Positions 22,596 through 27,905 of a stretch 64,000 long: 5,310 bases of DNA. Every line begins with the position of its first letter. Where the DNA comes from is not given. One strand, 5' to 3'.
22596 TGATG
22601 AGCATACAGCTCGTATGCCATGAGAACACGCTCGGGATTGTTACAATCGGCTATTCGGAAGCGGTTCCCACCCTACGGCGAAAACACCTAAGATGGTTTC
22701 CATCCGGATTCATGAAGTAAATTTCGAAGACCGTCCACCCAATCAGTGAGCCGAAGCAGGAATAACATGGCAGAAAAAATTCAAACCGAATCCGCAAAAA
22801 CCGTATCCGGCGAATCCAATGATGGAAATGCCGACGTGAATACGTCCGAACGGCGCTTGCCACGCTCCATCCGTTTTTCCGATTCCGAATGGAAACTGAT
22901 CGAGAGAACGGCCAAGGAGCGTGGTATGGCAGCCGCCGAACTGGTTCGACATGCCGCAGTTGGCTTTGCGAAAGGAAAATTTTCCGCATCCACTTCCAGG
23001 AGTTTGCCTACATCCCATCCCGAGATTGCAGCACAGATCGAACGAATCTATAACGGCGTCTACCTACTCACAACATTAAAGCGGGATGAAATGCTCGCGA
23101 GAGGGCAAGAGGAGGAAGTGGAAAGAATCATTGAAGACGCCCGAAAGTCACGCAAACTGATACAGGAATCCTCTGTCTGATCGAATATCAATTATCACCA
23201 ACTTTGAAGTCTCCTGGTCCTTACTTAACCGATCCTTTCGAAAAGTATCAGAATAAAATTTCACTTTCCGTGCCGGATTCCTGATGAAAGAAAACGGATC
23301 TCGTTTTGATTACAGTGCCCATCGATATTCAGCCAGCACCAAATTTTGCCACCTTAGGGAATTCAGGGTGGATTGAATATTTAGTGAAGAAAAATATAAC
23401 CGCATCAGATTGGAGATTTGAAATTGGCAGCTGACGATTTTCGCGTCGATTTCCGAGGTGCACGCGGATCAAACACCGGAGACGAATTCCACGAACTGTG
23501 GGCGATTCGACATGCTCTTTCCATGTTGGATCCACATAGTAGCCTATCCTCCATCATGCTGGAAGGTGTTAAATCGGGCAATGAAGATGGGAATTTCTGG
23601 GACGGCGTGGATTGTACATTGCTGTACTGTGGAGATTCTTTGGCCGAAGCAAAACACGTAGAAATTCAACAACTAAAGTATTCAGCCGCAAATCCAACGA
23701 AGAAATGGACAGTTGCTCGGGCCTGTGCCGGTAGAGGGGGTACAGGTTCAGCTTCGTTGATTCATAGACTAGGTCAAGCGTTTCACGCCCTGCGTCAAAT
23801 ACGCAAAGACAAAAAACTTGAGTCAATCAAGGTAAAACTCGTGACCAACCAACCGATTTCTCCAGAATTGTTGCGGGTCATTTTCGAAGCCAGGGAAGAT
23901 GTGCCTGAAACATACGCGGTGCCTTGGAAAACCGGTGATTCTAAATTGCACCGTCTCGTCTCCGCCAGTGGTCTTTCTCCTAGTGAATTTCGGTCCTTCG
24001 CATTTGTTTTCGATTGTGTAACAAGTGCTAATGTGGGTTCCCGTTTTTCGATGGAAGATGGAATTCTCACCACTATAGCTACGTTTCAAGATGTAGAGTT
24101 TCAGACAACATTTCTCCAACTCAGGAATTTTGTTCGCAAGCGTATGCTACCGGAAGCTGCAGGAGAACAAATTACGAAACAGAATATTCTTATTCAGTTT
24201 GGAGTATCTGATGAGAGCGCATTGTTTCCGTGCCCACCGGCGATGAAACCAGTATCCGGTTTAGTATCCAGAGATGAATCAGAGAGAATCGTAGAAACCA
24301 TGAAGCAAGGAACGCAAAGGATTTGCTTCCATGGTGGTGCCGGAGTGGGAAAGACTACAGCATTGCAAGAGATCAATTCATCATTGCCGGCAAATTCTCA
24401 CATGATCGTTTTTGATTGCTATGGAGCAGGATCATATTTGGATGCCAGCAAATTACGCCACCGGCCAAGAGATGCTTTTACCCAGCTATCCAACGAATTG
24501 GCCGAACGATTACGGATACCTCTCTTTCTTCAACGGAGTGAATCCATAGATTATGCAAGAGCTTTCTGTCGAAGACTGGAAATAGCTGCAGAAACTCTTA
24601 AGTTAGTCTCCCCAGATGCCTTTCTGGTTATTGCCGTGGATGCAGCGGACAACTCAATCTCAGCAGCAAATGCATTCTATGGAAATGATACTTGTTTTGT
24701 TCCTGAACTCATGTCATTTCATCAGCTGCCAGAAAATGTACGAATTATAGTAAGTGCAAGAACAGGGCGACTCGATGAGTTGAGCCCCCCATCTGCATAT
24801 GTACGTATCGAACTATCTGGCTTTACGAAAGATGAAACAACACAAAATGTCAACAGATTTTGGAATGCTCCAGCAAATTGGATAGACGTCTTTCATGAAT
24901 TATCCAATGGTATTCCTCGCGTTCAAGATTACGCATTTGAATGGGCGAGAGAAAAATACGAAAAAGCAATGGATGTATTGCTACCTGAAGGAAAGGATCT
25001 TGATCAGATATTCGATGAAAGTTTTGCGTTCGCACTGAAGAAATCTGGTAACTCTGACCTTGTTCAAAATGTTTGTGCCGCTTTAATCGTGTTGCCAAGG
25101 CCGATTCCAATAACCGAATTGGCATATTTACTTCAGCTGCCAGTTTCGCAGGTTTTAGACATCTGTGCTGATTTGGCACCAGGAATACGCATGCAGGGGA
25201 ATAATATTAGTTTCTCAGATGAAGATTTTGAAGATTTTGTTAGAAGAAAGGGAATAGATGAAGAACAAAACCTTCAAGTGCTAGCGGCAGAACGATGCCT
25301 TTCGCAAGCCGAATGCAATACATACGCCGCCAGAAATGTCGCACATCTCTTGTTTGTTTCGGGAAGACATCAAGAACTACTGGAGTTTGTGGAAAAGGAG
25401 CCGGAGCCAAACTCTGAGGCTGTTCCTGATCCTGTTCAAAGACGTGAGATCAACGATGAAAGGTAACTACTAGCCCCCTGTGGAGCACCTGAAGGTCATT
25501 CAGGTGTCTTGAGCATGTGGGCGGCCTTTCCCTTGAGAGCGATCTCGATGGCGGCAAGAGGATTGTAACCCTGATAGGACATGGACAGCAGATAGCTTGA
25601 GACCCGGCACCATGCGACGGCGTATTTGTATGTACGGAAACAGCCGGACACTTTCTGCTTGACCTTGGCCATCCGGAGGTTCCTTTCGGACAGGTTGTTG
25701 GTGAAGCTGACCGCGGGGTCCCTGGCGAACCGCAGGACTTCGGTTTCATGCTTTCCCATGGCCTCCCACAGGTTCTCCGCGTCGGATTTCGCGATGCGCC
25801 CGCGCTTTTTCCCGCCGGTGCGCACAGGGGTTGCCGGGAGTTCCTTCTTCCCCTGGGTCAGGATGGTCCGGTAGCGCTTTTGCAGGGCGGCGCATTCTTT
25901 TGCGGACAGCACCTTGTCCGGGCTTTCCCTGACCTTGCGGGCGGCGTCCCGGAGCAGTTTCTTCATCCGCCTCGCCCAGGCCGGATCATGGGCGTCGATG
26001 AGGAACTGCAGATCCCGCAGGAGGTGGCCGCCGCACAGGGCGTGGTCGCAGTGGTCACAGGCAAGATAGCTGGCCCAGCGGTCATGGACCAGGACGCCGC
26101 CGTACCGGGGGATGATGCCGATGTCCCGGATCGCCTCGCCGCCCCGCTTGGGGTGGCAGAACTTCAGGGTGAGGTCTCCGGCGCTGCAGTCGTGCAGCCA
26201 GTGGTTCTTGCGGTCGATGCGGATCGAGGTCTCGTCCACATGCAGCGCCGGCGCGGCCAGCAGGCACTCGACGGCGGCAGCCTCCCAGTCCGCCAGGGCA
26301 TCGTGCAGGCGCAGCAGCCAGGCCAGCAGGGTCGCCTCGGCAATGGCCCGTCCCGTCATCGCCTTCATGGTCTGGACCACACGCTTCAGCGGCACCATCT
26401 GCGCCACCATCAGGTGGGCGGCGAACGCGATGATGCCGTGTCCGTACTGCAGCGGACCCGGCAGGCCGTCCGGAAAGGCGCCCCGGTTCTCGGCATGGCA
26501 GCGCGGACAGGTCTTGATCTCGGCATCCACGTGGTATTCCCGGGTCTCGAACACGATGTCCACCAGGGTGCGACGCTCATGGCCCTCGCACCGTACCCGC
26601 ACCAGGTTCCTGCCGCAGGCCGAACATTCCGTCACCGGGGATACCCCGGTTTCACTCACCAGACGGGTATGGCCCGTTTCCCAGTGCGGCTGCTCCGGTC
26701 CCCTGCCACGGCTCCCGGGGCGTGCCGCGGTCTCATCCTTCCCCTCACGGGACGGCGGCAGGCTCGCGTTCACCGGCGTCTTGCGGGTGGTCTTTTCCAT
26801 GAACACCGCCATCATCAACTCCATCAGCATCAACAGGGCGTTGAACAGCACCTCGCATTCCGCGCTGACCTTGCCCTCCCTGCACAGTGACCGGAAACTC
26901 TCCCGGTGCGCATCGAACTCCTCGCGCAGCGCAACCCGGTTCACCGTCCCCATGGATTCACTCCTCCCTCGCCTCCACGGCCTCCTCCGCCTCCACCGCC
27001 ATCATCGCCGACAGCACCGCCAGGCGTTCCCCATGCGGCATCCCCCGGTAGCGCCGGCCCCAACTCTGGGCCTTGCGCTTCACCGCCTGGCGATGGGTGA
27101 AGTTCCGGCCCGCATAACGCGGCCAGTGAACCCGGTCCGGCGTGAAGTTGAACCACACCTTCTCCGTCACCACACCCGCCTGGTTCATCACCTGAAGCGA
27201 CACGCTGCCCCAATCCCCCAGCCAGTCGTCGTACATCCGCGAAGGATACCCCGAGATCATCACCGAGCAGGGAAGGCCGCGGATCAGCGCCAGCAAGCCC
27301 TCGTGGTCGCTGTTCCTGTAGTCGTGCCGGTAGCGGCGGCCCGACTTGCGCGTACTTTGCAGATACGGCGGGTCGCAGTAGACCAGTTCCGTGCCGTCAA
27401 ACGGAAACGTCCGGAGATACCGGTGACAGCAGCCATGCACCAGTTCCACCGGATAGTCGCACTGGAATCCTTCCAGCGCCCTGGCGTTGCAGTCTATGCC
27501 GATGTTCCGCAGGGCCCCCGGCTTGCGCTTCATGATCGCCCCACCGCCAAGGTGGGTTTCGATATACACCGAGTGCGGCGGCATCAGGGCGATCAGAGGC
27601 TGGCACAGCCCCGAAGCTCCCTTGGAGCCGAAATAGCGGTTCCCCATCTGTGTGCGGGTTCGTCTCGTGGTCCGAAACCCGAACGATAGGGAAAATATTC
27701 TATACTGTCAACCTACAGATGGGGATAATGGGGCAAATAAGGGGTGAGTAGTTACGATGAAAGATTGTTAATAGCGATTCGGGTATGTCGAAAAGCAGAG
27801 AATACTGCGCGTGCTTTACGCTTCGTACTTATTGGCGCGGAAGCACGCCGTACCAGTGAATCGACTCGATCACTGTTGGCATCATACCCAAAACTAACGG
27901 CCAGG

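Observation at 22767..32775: IS-split ~2,141-codon nuclease-like / STAND-type NTPase gene on AT-rich cargo: candidate uncharacterised single-protein defence (Avs/NLR-like) system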

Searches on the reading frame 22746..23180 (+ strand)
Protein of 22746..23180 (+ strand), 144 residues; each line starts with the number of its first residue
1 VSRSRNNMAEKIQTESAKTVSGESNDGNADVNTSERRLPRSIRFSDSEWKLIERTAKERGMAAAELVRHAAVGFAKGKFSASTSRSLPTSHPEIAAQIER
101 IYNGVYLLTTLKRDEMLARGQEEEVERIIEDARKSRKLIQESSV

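Call 9: search_protein_families(library=pfam, max_evalue=1, proteins=[window:22746-23180:+])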
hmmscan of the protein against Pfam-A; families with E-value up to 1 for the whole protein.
window:22746-23180:+ (144 aa): 3 families
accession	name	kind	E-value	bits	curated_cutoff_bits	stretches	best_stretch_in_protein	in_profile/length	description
PF21983.2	NikA-like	-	1.6e-05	25.4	27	1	37-74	4-41/72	Mobilization protein NikA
PF19807.5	DUF6290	-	0.0022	18.6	27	1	41-71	5-35/72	Family of unknown function (DUF6290)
PF03069.20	FmdA_AmdA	-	0.078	12.3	27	1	6-33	190-217/373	Acetamidase/Formamidase family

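Call 10: search_protein_families(library=padloc, max_evalue=1, proteins=[window:22746-23180:+])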
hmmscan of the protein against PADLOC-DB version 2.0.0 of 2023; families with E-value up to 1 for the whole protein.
window:22746-23180:+ (144 aa): 0 families

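Call 38: search_protein_families(library=ncbifam, max_evalue=0.01, proteins=[window:22746-23180:+])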
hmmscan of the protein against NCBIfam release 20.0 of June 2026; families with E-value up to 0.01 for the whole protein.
window:22746-23180:+ (144 aa): 1 family
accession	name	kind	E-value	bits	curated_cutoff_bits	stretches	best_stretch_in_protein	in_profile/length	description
NF046040.1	RelB_antitoxin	equivalog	0.0027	18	50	1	41-71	2-32/69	type II toxin-antitoxin system RelB family antitoxin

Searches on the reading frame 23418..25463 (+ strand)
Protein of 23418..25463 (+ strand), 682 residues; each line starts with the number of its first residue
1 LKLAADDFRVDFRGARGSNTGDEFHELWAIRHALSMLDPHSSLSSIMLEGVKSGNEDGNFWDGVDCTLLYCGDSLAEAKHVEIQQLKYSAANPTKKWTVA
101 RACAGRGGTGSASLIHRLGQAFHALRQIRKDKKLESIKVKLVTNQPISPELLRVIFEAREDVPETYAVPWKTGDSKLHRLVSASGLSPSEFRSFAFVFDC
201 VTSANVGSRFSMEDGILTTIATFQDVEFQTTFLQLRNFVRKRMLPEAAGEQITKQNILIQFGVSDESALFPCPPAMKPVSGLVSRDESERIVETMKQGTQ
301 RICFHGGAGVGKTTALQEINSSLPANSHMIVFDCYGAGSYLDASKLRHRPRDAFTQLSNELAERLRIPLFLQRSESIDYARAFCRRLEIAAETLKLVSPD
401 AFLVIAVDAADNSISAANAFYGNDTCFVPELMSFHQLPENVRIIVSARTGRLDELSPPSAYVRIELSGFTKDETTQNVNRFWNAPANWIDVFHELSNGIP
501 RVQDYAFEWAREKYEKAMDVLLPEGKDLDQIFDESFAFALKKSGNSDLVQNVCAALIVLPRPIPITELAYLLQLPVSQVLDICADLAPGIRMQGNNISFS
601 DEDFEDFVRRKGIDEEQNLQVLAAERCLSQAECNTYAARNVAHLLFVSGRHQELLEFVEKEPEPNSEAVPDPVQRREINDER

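Call 38: search_protein_families(library=ncbifam, max_evalue=0.01, proteins=[window:23418-25463:+])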
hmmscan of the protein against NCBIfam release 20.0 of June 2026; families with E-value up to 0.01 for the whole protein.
window:23418-25463:+ (682 aa): 1 family
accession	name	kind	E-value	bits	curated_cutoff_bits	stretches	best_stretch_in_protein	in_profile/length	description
NF041816.1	Avs3a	equivalog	3.1e-94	316.5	2800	1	16-678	2-652/2083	AVAST type 3 anti-phage nuclease/ATPase Avs3a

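Call 73: predict_structure(alignment_id=A3)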
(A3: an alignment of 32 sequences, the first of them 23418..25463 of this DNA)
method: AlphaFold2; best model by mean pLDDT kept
length: 682 residues; sequences in the alignment: 32
mean_pLDDT: 84.9   pTM: 0.80
mean pLDDT of the five models: 84.9, 84.3, 82.7, 80.3, 79.9
residues with pLDDT >= 90: 328; 70-90: 285; 50-70: 35; < 50: 34
segments of 3 or more residues with pLDDT < 50: 1-18, 55-57, 204-209, 339-344
pLDDT, mean of each block of 10 residues (from residue 1): 31 40 78 83 87 63 88 91 86 85 77 89 93 93 87 94 93 92 94 93 46 66 79 87 80 89 78 75 92 97 94 93 92 70 63 91 85 85 93 86 94 81 79 93 95 91 96 94 92 95 89 86 89 86 84 91 90 92 86 84 86 92 95 91 91 94 88 78 80
secondary structure, 60 per line:
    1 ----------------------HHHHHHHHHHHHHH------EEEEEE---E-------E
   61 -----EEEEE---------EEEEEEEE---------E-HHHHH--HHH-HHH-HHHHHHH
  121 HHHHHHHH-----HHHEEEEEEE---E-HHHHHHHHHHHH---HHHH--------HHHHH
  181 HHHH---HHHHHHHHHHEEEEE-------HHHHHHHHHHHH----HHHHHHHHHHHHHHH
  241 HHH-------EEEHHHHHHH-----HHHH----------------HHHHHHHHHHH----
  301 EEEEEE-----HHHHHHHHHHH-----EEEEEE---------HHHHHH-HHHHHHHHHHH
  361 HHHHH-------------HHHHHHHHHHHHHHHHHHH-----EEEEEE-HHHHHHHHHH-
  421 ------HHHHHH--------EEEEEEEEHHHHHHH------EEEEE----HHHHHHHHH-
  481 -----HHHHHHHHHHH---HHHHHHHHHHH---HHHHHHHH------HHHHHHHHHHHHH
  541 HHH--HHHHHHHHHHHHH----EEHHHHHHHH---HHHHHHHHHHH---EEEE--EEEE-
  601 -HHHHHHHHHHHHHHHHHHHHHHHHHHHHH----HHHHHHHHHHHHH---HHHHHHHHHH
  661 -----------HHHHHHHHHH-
elements in order (helices of 4 or more, strands of 3 or more residues): H23-36 E43-48 E66-70 E80-87 H99-103 H114-128 E137-143 H149-160 H164-167 H176-184 H188-197 E198-202 H210-221 H226-243 E251-253 H254-260 H266-269 H286-296 E301-306 H312-322 E328-333 H343-348 H350-365 H379-397 E403-408 H410-419 H427-432 E441-448 H449-455 E462-466 H471-479 H486-496 H500-510 H514-521 H528-543 H546-558 H565-572 H576-586 E590-593 E596-599 H602-630 H635-647 H651-660 H672-681

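Call 75: fold_search(model_id=the predicted structure, library=pdb)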
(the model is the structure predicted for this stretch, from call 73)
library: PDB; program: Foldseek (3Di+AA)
matches with E <= 10: 1213; with E <= 0.001: 206
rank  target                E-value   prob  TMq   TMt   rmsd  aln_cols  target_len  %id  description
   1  8dgc_A                2.4e-34  1.00  0.39  0.15  21.4       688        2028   27  Avs3 bound to phage PhiV-1 terminase (released 2022-08-03)
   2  8dgc_B                1.4e-33  1.00  0.57  0.21  19.6       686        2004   26  Avs3 bound to phage PhiV-1 terminase (released 2022-08-03)
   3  2a5y_C                6.4e-09  1.00  0.25  0.41  15.1       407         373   15  Structure of a CED-4/CED-9 complex (released 2005-10-11)
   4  4m9s_B                1.2e-08  1.00  0.24  0.31  22.3       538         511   13  crystal structure of CED-4 bound CED-3 fragment (released 2013-10-23)
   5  4m9s_A                1.2e-08  1.00  0.25  0.32  19.9       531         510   13  crystal structure of CED-4 bound CED-3 fragment (released 2013-10-23)
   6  1z6t_A                1.3e-08  1.00  0.32  0.36  15.6       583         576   13  Structure of the apoptotic protease-activating factor 1 bound to ADP (released 2005-04-19)
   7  8jol_B                2.2e-08  1.00  0.23  0.31  22.7       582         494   14  cryo-EM structure of the CED-4/CED-3 holoenzyme (released 2023-06-28)
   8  1z6t_B                2.3e-08  1.00  0.32  0.36  16.0       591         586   12  Structure of the apoptotic protease-activating factor 1 bound to ADP (released 2005-04-19)
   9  6mfv_A                3.0e-08  1.00  0.33  0.35   7.3       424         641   14  Crystal structure of the Signal Transduction ATPase with Numerous Domains (STAND) protein with a tetratricopeptide rep (released 2019-02-20)
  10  2a5y_B                1.3e-07  1.00  0.25  0.32  20.3       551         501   14  Structure of a CED-4/CED-9 complex (released 2005-10-11)
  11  3lqq_A                1.4e-07  1.00  0.24  0.31  20.7       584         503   13  Structure of the CED-4 Apoptosome (released 2010-04-28)
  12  8jns_D                2.2e-07  1.00  0.25  0.40  15.3       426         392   15  cryo-EM structure of a CED-4 hexamer (released 2023-06-28)
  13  8bob_C                2.4e-07  1.00  0.35  0.52   7.8       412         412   13  Structural basis for negative regulation of the maltose system (released 2023-10-18)
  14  8dgf_B                5.9e-07  1.00  0.23  0.12  22.5       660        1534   10  Avs4 bound to phage PhiV-1 portal (released 2022-08-03)
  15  5juy_B                7.6e-07  1.00  0.24  0.15  23.1       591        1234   12  Active human apoptosome with procaspase-9 (released 2016-10-19)
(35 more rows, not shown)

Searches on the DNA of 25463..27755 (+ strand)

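Call 33: search_dna_similar(query=window:25463-27755:+, collection=plasmids, mode=distant, max_rows=12)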
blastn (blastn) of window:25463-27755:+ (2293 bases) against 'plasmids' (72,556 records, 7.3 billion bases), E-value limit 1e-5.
Records with a match: 1; places in all: 1; records where one place covers at least 80% of the query: 0.
Best place of each record, by identity: 60-80% 1.
By first word of the organism name: Lichenicola 1.
By predicted mobility (MOB-suite, as given by PLSDB): non-mobilizable 1.
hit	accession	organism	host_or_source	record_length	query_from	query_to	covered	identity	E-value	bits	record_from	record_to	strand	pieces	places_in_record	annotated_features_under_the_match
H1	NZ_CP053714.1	Lichenicola cladoniae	Cladonia borealis,cell culture,lichen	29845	1551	1805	11%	66.7%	8e-6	61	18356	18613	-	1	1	DNA adenine methylase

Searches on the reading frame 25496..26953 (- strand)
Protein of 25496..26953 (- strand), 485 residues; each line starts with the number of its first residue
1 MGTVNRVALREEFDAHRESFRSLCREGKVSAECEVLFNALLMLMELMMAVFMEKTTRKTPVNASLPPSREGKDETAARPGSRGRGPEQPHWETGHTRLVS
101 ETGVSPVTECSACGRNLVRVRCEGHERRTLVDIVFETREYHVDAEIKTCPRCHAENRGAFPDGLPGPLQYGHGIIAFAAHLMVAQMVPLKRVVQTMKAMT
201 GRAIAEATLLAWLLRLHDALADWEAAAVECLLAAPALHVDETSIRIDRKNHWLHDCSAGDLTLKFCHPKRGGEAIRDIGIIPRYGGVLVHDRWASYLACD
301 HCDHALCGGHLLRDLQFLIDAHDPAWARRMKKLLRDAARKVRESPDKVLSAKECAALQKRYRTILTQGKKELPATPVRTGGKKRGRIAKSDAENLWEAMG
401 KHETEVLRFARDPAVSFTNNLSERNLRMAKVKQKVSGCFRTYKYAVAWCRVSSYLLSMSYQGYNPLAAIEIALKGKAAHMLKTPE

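Call 9: search_protein_families(library=pfam, max_evalue=1, proteins=[window:25496-26953:-])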
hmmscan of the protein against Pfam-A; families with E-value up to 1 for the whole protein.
window:25496-26953:- (485 aa): 3 families
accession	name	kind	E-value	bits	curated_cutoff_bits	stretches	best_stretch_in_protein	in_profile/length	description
PF03050.20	DDE_Tnp_IS66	-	1.2e-40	140.2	23.1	1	169-445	3-282/284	Transposase IS66 family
PF18717.6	CxC4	-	0.029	14.6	26.9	1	108-157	15-59/130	CxC4 like cysteine cluster associated with KDZ transposases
PF09723.15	Zn_ribbon_8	-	0.067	13.7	34.4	0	138-155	18-35/41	Zinc ribbon domain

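Call 38: search_protein_families(library=ncbifam, max_evalue=0.01, proteins=[window:25496-26953:-])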
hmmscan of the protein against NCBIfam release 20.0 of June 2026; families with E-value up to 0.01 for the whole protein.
window:25496-26953:- (485 aa): 2 families
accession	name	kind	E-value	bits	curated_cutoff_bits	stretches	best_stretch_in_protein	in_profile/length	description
NF033517.1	transpos_IS66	equivalog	4.8e-71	239.9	180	1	101-474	20-385/387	IS66 family transposase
NF033587.1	transpos_IS6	equivalog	0.0012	18.6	125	1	173-254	9-87/202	IS6 family transposase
